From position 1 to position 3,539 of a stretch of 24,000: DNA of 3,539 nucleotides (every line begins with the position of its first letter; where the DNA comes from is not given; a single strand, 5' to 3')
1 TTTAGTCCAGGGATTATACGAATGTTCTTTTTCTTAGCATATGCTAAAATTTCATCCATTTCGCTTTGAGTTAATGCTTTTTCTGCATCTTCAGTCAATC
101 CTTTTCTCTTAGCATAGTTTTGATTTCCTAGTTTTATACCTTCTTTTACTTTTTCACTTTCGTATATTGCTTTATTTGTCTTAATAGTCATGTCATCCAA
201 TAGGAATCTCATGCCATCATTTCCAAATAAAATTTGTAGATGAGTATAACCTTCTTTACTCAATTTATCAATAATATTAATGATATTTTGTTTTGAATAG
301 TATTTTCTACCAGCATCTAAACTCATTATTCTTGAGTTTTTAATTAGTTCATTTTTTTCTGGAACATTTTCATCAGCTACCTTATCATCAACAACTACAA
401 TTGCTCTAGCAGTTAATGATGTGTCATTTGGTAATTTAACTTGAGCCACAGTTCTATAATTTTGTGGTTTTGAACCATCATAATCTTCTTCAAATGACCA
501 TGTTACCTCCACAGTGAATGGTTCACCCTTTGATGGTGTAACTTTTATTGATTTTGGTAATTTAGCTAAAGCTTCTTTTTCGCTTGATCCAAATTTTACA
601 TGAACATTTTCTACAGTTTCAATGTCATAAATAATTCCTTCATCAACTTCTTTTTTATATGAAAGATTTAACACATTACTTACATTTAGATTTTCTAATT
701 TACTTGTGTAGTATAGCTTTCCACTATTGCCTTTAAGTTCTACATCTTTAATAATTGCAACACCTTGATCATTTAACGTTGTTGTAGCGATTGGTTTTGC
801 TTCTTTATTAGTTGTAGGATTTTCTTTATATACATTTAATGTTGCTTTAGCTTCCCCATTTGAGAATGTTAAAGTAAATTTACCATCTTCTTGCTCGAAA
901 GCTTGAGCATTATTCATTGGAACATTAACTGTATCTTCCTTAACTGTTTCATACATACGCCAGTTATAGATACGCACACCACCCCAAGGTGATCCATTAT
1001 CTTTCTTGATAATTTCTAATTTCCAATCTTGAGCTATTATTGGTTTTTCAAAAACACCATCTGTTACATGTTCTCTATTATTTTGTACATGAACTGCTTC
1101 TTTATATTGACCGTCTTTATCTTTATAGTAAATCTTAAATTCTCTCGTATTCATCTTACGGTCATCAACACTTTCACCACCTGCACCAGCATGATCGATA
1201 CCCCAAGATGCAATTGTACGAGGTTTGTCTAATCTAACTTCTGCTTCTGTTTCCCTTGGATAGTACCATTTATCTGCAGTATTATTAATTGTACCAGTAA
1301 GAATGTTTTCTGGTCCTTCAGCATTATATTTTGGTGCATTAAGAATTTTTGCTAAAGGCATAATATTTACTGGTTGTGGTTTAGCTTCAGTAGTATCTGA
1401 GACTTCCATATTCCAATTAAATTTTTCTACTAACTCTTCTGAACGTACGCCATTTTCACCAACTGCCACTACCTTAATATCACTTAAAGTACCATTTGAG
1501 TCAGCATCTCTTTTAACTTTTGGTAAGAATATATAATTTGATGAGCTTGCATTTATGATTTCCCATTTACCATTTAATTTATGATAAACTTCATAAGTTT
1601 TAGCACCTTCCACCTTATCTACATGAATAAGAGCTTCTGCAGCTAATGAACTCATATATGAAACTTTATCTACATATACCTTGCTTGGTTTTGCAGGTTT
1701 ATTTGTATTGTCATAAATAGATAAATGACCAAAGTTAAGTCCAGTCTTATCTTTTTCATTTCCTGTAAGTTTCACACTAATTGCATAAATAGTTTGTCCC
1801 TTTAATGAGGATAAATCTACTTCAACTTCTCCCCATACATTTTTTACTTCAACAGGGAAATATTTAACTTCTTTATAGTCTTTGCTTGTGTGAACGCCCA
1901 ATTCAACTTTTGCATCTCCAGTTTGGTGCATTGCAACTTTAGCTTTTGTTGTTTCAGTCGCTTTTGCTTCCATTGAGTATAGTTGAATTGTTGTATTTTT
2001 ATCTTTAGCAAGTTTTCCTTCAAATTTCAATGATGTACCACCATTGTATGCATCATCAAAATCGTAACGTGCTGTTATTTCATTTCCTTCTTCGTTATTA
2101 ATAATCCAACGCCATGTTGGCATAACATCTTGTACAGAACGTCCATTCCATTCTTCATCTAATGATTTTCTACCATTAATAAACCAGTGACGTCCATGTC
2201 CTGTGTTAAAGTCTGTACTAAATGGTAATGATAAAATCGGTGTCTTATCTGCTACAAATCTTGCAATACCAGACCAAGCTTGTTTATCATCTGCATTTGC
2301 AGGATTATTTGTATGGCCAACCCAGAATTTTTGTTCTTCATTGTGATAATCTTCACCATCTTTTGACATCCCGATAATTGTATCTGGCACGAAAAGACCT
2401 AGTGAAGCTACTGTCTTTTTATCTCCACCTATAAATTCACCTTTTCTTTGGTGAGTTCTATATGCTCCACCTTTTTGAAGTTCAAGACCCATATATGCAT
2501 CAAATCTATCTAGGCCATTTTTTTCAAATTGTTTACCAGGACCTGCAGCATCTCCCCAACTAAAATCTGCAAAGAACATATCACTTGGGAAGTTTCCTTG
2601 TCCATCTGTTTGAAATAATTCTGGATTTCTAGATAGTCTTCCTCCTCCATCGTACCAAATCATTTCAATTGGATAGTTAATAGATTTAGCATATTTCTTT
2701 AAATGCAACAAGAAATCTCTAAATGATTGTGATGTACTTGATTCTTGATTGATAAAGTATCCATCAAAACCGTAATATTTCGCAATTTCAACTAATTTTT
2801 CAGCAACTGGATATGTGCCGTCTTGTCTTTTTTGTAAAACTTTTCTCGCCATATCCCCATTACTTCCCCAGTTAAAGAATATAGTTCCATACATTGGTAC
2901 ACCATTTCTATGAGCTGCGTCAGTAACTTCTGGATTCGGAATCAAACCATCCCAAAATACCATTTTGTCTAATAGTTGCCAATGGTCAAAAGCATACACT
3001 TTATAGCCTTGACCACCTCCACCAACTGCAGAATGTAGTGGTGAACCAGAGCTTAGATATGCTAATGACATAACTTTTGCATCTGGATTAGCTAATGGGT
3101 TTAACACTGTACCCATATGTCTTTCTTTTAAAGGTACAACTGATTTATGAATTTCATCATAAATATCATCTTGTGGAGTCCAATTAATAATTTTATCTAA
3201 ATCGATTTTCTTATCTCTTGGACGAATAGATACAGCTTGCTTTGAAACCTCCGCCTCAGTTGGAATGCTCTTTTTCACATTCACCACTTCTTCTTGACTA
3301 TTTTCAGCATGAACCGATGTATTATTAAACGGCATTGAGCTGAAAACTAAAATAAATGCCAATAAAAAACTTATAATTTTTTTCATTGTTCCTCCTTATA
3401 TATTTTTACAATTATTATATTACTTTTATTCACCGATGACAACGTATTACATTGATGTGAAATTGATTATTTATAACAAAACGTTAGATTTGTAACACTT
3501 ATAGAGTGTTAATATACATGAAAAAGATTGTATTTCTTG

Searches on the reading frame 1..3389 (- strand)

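Call 60: search_protein_families(library=pfam, proteins=[window:1-3389:-])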
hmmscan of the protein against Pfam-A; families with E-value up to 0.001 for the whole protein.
window:1-3389:- (1129 aa): 5 families
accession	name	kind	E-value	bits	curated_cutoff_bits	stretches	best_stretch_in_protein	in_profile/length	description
PF03644.19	Glyco_hydro_85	-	3.1e-62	211.2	22.2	1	125-402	10-302/302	Glycosyl hydrolase family 85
PF21910.2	GH85_C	-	6e-28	97.6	27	1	568-661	1-95/95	GH85 endohexosaminidases, C-terminal domain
PF00728.28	Glyco_hydro_20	-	2.9e-07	30.6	22.3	1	1020-1127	4-96/348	Glycosyl hydrolase family 20, catalytic domain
PF00754.31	F5_F8_type_C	-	3.9e-05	24.2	28.2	1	692-803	13-122/127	F5/8 type C domain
PF07532.17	Big_4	-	9.9e-05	22.2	22.1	1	938-984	13-56/59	Bacterial Ig-like domain (group 4)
